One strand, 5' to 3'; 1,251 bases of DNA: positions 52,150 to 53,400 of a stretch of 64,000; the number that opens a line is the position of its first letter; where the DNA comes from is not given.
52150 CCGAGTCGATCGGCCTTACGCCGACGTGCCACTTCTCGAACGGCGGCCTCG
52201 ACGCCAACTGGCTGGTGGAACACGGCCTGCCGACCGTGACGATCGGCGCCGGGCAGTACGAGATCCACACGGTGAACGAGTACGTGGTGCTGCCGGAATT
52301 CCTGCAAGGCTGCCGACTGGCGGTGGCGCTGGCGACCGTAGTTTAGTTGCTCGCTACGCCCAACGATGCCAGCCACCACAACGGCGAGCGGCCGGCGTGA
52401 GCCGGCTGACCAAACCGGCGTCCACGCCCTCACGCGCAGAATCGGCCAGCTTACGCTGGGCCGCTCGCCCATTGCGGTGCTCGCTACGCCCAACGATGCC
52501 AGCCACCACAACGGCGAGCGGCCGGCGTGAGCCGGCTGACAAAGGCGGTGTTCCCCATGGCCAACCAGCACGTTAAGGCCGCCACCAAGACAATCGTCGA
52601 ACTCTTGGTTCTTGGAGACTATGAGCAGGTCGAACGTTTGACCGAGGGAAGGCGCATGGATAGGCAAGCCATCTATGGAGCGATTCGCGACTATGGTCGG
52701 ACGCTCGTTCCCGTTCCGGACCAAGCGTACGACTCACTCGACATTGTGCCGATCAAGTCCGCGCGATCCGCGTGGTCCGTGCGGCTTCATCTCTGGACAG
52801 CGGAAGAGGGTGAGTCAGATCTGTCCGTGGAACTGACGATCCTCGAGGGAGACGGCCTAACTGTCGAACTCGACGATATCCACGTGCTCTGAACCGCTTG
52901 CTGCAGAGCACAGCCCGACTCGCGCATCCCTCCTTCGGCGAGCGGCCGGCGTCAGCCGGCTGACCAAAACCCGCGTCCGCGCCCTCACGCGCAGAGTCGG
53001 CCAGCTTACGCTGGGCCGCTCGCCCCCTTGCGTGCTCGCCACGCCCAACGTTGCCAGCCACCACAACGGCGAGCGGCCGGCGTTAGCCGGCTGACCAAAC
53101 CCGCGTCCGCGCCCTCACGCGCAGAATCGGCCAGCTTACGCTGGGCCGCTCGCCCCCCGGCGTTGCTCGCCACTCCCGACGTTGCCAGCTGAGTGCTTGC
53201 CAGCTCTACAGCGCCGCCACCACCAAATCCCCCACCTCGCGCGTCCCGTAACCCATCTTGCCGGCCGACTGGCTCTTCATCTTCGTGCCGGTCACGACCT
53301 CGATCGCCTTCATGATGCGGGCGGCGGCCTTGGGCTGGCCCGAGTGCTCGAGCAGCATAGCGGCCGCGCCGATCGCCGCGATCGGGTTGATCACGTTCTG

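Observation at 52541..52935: One repeat unit is split by a 395-bp lower-GC insert carrying a 111-aa ORF and bounded by a 29-nt direct duplication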

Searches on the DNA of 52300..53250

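Call 51: search_rna_families(source=window, start=52300, end=53250, threshold=evalue, max_evalue=10)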
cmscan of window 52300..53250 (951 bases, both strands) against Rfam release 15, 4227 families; matches with E-value up to 10: 15.
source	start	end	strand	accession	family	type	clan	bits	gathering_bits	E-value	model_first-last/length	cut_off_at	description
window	52442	52539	+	RF04104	MIR918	Gene; miRNA;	-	24.5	268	0.055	1-265/265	no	MIR918 microRNA precursor family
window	52441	52540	-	RF04104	MIR918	Gene; miRNA;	-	23.5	268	0.092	1-265/265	no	MIR918 microRNA precursor family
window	53077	53145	-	RF03172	mir-6012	Gene; miRNA;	-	22.9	59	0.15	1-85/85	no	mir-6012 microRNA precursor family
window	52445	52536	-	RF03296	MIR8788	Gene; miRNA;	-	22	124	0.5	1-138/138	no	MIR8788 microRNA precursor family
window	52756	52837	-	RF01530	CC3664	Gene; sRNA;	-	21.6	60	0.38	1-136/136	no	Caulobacter sRNA CC3664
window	52419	52513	-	RF02950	D12-methyl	Gene; sRNA;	-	19.2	57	0.68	1-64/64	no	D12-methyl RNA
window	52997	53094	-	RF00926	MIR1151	Gene; miRNA;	-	18.5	90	7.2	1-110/110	no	MIR1151 microRNA precursor family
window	53069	53153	+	RF04159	MIR1437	Gene; miRNA;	-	17.9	168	2.9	1-192/192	no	MIR1437 microRNA precursor family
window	53071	53151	-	RF03296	MIR8788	Gene; miRNA;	-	16.5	124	9.9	1-138/138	no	MIR8788 microRNA precursor family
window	52375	52479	-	RF04119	MIR1858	Gene; miRNA;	-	16.4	137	8.3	1-197/197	no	MIR1858 microRNA precursor family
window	52938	53023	-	RF04159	MIR1437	Gene; miRNA;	-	16.3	168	6.5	1-192/192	no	MIR1437 microRNA precursor family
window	52378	52469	-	RF02234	sX15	Gene; sRNA;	-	16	55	6.2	1-159/159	no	Xanthomonadaceae sRNA sX15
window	52374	52479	+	RF03930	mir-1909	Gene; miRNA;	-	14.9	80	8.3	1-72/72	no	mir-1909 microRNA precursor family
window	52456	52523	+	RF02228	sX9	Gene; sRNA;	-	14.2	44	8.8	1-76/76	no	Xanthomonas sRNA sX9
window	52488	52560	+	RF01516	v-snoRNA-1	Gene; snRNA; snoRNA; CD-box;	-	13.3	75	8.6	1-65/65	no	Human herpesvirus 1 small nucleolar RNA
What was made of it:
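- Tried and rejected: Only sub-threshold miRNA-like noise on the array (call 51).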

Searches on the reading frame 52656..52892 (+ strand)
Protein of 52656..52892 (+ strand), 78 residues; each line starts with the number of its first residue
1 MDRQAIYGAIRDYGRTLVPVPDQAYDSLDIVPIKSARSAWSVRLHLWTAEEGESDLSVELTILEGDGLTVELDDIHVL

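Call 58: find_encoding_contigs(protein=window:52656-52892:+, flank=3000, max_places=10)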
Protein window:52656-52892:+ (78 aa): no gene with exactly this product is on record in the collection.
